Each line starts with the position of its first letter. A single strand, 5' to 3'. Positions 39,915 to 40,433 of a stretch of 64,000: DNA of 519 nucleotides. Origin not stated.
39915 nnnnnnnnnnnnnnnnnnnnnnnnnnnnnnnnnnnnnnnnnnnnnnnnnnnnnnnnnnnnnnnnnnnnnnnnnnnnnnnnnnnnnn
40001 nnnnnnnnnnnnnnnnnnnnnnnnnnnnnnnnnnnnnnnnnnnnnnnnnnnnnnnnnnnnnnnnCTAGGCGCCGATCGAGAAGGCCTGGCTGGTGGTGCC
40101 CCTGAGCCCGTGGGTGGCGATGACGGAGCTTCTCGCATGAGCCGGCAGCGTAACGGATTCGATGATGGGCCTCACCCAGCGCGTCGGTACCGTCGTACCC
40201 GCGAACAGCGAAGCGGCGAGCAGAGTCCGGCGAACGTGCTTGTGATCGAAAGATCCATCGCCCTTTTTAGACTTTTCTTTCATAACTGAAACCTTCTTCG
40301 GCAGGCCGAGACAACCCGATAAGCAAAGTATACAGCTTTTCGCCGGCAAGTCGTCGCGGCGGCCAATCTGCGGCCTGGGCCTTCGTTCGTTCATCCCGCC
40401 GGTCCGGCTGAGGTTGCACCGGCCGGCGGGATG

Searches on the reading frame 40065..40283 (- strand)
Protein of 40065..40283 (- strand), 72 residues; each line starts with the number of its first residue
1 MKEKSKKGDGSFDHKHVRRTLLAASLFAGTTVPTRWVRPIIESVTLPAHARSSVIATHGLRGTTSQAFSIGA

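Call 84: search_protein_families(library=pfam, proteins=[window:40065-40283:-], max_evalue=10)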
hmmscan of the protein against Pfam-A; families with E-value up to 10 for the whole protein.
window:40065-40283:- (72 aa): 0 families

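Call 85: search_protein_families(library=ncbifam, proteins=[window:40065-40283:-], max_evalue=10)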
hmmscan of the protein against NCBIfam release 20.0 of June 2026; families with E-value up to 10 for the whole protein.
window:40065-40283:- (72 aa): 0 families

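Call 101: find_homologous_proteins(query=A8, max_evalue=0.01)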
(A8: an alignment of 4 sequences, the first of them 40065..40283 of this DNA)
Query A8 (4 sequences) (72 aa, profile of the alignment): 443 proteins with E <= 0.01 among 1096 candidates; the best 120 are listed.
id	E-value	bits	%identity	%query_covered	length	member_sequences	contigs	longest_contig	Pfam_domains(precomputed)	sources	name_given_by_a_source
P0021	3.6e-25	105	45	53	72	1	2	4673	-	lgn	-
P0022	7.7e-24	101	42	50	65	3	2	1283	-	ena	-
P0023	8.6e-24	101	100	100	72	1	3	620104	-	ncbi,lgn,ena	-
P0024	1.1e-20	91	28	74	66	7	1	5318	-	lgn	-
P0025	3.2e-17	80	50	25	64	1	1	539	-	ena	-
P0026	4.6e-17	79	72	99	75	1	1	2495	-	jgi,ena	jgi:hypothetical protein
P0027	2.6e-16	77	28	74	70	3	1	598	-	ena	-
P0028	1.4e-15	74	33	50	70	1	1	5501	-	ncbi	-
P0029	2.6e-15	74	34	74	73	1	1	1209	-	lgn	-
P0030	4.2e-14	70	32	85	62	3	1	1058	-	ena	-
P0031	6.2e-14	69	33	50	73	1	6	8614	-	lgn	-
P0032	8.0e-14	69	42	51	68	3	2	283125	-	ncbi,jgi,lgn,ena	-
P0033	1.1e-13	68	42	58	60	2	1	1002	-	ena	-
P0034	1.2e-13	68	30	58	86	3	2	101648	-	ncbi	ncbi:MAG: hypothetical protein ACI9XU_001901 [Arenicella sp.]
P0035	3.2e-13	67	39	50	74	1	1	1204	-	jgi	jgi:hypothetical protein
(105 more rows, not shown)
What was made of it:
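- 40065..40283 (-): 72-aa micro-ORF with a twin-arginine-type leader (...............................) and a 22-aa tail. Intact. The family has 443 members (call 101).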

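Call 103: find_encoding_contigs(protein=P0032, flank=10000, max_places=3)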
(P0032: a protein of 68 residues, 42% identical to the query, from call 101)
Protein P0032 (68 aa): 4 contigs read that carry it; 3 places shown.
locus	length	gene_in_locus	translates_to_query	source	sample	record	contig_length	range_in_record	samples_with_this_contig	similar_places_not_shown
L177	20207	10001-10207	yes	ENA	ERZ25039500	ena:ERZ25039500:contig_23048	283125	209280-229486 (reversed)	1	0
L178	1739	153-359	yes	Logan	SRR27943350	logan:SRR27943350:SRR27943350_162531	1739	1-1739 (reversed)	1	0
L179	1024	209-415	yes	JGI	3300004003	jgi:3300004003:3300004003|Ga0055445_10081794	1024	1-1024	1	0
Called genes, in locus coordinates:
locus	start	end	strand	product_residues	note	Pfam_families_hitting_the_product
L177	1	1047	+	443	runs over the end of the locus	PF03023:MurJ, PF01554:MatE (weak)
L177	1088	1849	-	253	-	PF05637:Glyco_transf_34 (weak)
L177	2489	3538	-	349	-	PF03773:ArsP_1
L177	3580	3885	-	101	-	PF24038:DUF7347 (weak), PF12840:HTH_20, PF01022:HTH_5, PF12802:MarR_2 (weak), PF13412:HTH_24 (weak), PF09339:HTH_IclR (weak)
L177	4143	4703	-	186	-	PF02776:TPP_enzyme_N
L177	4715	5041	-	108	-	-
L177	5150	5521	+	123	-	-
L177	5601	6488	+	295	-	PF00892:EamA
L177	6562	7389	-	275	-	PF05721:PhyH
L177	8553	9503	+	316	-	PF15024:Glyco_transf_18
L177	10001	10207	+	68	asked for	-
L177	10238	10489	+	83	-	-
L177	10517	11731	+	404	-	PF00534:Glycos_transf_1, PF13692:Glyco_trans_1_4, PF20706:GT4-conflict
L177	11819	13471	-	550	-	-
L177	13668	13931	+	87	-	PF14357:DUF4404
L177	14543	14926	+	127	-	PF11969:DcpS_C, PF01230:HIT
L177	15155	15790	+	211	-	-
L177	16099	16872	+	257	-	-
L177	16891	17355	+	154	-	PF00037:Fer4 (weak), PF12797:Fer4_2 (faint), PF12837:Fer4_6 (faint), PF13237:Fer4_10 (weak), PF12838:Fer4_7, PF13187:Fer4_9, PF00037:Fer4 (weak), PF12139:APS-reductase_C, +4 more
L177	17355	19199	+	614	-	PF00890:FAD_binding_2, PF01266:DAO (faint), PF02910:Succ_DH_flav_C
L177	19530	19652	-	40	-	-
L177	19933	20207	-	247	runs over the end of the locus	-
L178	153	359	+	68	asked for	-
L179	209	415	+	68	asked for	-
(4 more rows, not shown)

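Call 108: search_protein_families(library=pfam, proteins=[L177:10238-10489:+, L177:11819-13471:-, L177:8553-9503:+], max_evalue=0.1)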
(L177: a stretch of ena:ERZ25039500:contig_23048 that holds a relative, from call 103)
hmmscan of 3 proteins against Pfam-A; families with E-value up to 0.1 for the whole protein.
L177:10238-10489:+ (83 aa): 0 families

L177:11819-13471:- (550 aa): 2 families
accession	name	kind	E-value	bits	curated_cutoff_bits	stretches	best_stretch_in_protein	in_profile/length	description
PF13692.12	Glyco_trans_1_4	-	4e-05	24.3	27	1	193-304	9-113/142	Glycosyl transferases group 1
PF00534.26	Glycos_transf_1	-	0.0041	17.1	26.4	1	264-304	89-129/172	Glycosyl transferases group 1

L177:8553-9503:+ (316 aa): 1 family
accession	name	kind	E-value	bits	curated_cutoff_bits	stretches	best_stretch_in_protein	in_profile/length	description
PF15024.11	Glyco_transf_18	-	1.3e-11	44.3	28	1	115-255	231-377/557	Glycosyltransferase family 18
